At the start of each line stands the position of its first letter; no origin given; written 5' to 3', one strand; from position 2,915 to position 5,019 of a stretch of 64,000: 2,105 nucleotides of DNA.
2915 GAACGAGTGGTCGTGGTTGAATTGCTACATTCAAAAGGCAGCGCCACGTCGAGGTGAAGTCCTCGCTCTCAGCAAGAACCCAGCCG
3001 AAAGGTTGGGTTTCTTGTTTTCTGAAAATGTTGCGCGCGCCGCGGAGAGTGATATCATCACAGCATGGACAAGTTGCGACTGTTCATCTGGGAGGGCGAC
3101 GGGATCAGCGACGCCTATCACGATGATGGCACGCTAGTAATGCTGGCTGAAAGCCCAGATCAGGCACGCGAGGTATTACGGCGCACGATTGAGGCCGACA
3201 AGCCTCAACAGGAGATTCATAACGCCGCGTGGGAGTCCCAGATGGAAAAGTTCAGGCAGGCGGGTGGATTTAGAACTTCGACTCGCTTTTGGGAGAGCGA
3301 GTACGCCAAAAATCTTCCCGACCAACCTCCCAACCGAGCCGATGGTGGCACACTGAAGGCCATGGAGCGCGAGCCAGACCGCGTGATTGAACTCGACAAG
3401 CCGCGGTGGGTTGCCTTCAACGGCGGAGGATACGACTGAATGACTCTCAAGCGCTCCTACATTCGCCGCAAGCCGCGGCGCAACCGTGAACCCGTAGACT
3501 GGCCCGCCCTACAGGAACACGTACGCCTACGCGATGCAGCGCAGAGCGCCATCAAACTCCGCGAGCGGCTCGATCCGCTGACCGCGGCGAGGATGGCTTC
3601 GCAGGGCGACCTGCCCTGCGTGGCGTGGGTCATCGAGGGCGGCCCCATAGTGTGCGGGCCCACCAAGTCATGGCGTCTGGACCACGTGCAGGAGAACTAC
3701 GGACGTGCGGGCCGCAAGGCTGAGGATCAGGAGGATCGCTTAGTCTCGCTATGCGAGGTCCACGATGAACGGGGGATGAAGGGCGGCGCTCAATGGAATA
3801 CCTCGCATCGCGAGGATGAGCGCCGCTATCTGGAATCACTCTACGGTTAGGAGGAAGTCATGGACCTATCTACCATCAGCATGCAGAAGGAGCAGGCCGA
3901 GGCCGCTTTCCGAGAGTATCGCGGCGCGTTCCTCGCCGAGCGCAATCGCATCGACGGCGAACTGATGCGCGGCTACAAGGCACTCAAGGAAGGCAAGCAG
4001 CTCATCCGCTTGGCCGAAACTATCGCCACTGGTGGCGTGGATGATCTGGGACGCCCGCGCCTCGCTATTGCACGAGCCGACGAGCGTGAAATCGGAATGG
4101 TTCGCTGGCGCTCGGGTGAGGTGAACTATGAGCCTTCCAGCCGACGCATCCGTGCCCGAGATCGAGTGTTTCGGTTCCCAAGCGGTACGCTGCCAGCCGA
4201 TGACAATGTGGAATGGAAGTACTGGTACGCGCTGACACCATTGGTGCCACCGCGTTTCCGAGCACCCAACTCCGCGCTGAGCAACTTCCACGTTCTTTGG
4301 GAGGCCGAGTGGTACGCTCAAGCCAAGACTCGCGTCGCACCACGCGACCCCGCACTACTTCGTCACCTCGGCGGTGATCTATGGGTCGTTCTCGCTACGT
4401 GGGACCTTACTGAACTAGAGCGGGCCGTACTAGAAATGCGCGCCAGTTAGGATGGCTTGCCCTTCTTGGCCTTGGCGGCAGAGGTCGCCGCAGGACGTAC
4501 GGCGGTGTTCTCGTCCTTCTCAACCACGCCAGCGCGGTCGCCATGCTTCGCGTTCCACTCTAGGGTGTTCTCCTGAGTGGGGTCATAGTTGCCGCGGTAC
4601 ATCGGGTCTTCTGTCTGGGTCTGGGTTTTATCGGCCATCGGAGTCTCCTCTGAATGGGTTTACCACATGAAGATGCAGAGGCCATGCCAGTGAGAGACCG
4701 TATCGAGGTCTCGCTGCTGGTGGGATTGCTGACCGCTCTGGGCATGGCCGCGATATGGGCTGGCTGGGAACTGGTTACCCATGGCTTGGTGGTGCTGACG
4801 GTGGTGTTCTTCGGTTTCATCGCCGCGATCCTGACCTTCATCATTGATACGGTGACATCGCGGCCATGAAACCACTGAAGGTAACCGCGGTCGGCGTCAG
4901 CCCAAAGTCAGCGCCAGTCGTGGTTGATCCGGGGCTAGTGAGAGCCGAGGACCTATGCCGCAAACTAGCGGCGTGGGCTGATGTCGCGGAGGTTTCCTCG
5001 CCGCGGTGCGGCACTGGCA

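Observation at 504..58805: Three early promoters share a conserved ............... element; two carry an identical 16-mer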

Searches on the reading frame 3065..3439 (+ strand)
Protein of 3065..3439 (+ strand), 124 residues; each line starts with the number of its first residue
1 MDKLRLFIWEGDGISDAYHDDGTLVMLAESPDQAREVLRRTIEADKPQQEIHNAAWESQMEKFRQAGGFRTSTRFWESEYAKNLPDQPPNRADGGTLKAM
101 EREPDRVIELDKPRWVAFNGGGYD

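Call 12: search_protein_families(library=pfam, proteins=[window:3065-3439:+], max_evalue=0.01)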
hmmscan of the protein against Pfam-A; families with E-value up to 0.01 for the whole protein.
window:3065-3439:+ (124 aa): 0 families

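Call 13: search_protein_families(library=phrogs, proteins=[window:3065-3439:+], max_evalue=0.001)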
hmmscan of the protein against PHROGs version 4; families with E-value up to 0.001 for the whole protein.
window:3065-3439:+ (124 aa): 0 families

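Call 18: find_related_loci(query=window:3065-3439:+, collection=viral_contigs, flank=6000)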
Query window:3065-3439:+ (124 aa) in viral_contigs; peptide patterns used: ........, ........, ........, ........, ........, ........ (x = any residue, [..] = any of these).
4 stretches matched a pattern, but none encodes a relative of the query by tblastn (E <= 1e-3).

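Call 22: find_encoding_contigs(protein=window:3065-3439:+, flank=3000, max_places=10)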
Protein window:3065-3439:+ (124 aa): 6 contigs read that carry it; 6 places shown.
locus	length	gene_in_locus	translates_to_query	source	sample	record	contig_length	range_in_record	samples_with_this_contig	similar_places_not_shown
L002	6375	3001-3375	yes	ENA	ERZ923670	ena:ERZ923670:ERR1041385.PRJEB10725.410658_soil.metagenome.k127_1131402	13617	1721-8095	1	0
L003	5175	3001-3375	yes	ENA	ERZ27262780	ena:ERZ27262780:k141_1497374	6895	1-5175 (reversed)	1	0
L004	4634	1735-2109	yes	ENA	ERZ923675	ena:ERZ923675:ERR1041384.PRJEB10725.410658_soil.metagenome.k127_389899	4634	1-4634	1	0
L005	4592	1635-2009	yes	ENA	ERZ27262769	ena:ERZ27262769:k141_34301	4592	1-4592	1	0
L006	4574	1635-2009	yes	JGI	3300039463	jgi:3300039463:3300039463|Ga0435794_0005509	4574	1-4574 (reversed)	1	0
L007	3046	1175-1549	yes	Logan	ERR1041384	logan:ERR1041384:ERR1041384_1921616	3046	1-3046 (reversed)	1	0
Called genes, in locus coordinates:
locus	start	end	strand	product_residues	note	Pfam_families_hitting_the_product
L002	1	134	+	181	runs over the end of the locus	PF14090:HTH_39 (faint)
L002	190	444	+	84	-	-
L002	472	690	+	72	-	-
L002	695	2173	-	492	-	PF13481:AAA_25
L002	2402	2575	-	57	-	-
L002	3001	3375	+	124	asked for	-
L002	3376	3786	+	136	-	-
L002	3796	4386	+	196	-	-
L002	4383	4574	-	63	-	-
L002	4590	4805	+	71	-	-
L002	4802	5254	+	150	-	-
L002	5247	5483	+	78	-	-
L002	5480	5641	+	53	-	-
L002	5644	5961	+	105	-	-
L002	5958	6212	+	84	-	-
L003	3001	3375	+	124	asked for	-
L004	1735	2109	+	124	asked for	-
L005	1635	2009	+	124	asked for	-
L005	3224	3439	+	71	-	-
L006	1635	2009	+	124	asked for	-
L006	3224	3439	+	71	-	-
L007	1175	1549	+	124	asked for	-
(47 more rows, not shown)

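Call 53: find_homologous_proteins(query=window:3065-3439:+, max_evalue=0.001)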
Query window:3065-3439:+ (124 aa): 66 proteins with E <= 0.001 among 77 candidates.
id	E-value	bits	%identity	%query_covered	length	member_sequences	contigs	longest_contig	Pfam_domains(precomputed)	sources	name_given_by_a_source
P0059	2.0e-79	282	100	100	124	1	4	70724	-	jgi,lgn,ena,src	jgi:hypothetical protein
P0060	2.4e-43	165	61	100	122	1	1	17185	-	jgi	jgi:hypothetical protein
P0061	2.6e-27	114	48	99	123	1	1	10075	-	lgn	-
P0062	6.7e-25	106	46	99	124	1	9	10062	-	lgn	-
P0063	2.9e-24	104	47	98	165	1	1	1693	-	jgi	jgi:hypothetical protein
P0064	4.7e-24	103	48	98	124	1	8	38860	-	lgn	-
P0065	1.0e-23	102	46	98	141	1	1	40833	-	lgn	-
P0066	2.5e-23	101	44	98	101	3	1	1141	-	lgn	-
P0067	3.4e-23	100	44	98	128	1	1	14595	-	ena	-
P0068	3.8e-23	100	44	98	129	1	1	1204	-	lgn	-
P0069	4.4e-23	100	48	98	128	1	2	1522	-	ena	-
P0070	6.5e-23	99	47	100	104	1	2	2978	-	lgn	-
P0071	1.2e-22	98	47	98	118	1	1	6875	-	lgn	-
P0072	1.5e-22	98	46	98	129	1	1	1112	-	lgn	-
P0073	1.6e-22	98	45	98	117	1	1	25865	-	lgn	-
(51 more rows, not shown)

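Call 54: find_encoding_contigs(protein=P0060, flank=10000, max_places=3)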
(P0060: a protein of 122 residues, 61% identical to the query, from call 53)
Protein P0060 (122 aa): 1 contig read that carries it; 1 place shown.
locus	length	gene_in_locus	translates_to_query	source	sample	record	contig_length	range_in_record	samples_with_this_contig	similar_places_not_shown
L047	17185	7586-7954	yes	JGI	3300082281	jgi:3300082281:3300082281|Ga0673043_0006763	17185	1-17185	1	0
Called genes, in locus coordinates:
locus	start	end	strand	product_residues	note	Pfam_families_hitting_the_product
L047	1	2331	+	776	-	PF10145:PhageMin_Tail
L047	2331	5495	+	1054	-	-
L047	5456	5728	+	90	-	PF18024:HTH_50 (weak)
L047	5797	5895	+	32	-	-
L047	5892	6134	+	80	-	-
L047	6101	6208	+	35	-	-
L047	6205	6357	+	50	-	-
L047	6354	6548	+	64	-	-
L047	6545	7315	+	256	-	-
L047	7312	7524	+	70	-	-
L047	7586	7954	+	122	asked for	-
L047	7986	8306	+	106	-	-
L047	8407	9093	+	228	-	-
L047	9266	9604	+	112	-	-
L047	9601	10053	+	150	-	-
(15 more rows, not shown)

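Call 62: find_encoding_contigs(protein=P0059, flank=10000, max_places=4)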
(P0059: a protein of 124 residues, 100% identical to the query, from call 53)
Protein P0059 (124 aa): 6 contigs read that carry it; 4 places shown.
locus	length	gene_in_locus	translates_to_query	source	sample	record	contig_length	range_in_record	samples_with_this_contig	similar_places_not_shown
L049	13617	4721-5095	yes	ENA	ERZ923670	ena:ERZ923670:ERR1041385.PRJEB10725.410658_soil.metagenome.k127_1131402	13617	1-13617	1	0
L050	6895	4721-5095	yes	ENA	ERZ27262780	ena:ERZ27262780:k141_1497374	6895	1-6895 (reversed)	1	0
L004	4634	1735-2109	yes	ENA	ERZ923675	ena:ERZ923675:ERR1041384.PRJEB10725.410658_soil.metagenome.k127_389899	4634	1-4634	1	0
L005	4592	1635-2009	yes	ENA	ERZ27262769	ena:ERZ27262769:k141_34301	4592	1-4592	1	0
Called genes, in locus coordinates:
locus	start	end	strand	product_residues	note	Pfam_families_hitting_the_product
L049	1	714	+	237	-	?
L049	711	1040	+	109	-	-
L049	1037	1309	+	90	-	-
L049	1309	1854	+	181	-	PF14090:HTH_39 (faint)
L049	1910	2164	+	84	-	-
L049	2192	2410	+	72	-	-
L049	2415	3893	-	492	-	PF13481:AAA_25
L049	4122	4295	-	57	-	-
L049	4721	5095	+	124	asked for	-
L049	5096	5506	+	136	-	-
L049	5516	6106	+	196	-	-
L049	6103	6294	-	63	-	-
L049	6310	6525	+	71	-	-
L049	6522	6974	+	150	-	-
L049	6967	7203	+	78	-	-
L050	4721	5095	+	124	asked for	-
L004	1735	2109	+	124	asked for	-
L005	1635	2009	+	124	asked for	-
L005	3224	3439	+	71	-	-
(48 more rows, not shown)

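Call 83: find_encoding_contigs(protein=P0064, flank=5000, max_places=3)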
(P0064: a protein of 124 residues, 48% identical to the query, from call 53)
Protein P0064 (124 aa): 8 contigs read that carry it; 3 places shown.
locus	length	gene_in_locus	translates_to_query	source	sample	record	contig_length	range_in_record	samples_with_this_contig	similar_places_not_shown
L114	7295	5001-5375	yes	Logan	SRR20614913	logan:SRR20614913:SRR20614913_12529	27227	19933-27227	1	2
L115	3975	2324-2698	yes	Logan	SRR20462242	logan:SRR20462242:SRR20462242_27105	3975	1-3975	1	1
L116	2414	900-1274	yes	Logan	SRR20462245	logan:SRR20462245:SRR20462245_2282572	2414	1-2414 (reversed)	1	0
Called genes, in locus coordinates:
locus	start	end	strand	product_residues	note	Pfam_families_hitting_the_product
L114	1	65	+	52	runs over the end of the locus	-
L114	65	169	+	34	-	-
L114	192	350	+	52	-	-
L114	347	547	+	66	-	-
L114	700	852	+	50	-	-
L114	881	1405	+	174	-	-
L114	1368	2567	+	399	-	PF00176:SNF2-rel_dom (faint), PF00270:DEAD (faint)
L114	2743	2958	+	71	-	-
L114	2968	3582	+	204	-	PF13401:AAA_22 (faint)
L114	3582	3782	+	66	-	-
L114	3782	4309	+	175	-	-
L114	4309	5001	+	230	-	PF09588:YqaJ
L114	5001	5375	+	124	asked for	-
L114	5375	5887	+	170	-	-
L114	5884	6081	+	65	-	-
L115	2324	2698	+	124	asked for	-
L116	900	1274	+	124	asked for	-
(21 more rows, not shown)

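Call 84: find_encoding_contigs(protein=P0061, flank=5000, max_places=2)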
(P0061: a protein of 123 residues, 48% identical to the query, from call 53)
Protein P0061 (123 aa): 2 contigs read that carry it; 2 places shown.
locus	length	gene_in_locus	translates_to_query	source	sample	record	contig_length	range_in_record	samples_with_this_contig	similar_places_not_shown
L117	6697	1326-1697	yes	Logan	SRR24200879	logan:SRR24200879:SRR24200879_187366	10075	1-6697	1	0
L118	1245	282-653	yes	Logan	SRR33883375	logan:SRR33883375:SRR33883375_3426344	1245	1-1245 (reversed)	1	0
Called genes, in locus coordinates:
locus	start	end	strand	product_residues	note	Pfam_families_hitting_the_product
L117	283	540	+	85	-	-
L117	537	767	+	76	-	-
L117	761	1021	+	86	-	-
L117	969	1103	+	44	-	-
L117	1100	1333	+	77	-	-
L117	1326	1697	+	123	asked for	-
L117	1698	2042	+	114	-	-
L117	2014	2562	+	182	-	-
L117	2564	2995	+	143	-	-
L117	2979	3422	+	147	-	-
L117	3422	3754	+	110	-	PF22811:Zn_ribbon_NrdR (weak)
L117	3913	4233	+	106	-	-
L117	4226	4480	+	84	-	-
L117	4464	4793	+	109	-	-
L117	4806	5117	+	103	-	-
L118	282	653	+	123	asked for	-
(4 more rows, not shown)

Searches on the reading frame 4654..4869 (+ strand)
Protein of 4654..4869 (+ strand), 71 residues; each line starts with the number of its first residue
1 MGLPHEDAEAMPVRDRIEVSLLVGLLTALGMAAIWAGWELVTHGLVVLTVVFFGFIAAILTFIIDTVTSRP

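Call 80: search_protein_families(library=pfam, proteins=[window:4654-4869:+], max_evalue=0.01)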
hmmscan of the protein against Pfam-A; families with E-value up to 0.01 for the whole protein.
window:4654-4869:+ (71 aa): 0 families
